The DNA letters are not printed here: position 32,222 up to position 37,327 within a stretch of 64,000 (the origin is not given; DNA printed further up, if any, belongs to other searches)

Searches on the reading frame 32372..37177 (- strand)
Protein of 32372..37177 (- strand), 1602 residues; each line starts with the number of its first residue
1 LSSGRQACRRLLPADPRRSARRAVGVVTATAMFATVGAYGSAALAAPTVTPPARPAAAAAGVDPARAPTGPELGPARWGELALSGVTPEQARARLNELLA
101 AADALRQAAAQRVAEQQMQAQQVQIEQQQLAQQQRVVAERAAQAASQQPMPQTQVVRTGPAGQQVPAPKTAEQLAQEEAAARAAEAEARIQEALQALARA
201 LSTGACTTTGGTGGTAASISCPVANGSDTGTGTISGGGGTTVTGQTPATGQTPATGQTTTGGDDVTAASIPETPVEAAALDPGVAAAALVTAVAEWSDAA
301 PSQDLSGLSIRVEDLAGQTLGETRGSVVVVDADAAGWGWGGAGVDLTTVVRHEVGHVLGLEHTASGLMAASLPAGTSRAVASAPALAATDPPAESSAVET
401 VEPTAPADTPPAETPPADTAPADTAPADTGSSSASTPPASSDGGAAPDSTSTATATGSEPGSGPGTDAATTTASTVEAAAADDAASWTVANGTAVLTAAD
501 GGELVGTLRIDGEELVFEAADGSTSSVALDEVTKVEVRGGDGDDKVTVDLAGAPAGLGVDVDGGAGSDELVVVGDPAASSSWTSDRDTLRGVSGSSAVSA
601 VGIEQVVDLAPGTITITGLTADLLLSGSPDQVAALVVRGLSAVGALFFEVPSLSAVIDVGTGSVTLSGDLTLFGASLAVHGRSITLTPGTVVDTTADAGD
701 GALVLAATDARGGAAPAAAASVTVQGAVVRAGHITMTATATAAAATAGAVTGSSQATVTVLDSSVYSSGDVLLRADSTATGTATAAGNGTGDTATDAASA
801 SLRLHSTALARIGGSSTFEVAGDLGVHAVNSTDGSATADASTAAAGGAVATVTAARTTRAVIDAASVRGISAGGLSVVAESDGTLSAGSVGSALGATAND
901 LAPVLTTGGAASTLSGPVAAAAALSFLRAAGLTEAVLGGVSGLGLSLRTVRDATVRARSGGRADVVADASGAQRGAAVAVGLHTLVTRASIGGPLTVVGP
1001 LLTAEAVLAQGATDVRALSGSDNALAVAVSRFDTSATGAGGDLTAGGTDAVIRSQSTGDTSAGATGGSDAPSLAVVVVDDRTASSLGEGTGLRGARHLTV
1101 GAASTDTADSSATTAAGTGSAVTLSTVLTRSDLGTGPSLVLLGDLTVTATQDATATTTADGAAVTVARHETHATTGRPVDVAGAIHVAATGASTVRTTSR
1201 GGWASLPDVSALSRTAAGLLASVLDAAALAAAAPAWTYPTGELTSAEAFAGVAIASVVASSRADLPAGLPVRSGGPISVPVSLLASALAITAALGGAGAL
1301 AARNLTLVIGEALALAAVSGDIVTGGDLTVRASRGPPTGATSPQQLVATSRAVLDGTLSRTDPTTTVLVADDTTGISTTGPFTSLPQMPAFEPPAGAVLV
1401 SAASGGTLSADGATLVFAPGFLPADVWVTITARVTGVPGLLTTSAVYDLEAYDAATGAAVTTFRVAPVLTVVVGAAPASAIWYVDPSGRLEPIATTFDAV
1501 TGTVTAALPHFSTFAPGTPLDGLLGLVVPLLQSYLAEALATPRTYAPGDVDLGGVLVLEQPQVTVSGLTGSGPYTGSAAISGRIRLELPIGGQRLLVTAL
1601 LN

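Call 61: search_solved_structures(query=window:32372-37177:-, max_evalue=0.1)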
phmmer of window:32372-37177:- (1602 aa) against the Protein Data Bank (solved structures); distinct sequences matched with E-value up to 0.1: 5.
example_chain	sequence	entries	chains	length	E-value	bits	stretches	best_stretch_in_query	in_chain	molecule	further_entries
2xs3_A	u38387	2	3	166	6.7e-05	24.2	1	333-378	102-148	KARILYSIN PROTEASE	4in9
2xs4_A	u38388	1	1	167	6.7e-05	24.2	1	333-378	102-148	KARILYSIN PROTEASE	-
8b2q_A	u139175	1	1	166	9.2e-05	23.8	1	332-378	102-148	Karilysin long form Kly38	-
4r3v_A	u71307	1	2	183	0.00075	20.7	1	332-368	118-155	Karilysin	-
1hv5_A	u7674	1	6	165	0.057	14.5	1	337-367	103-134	STROMELYSIN 3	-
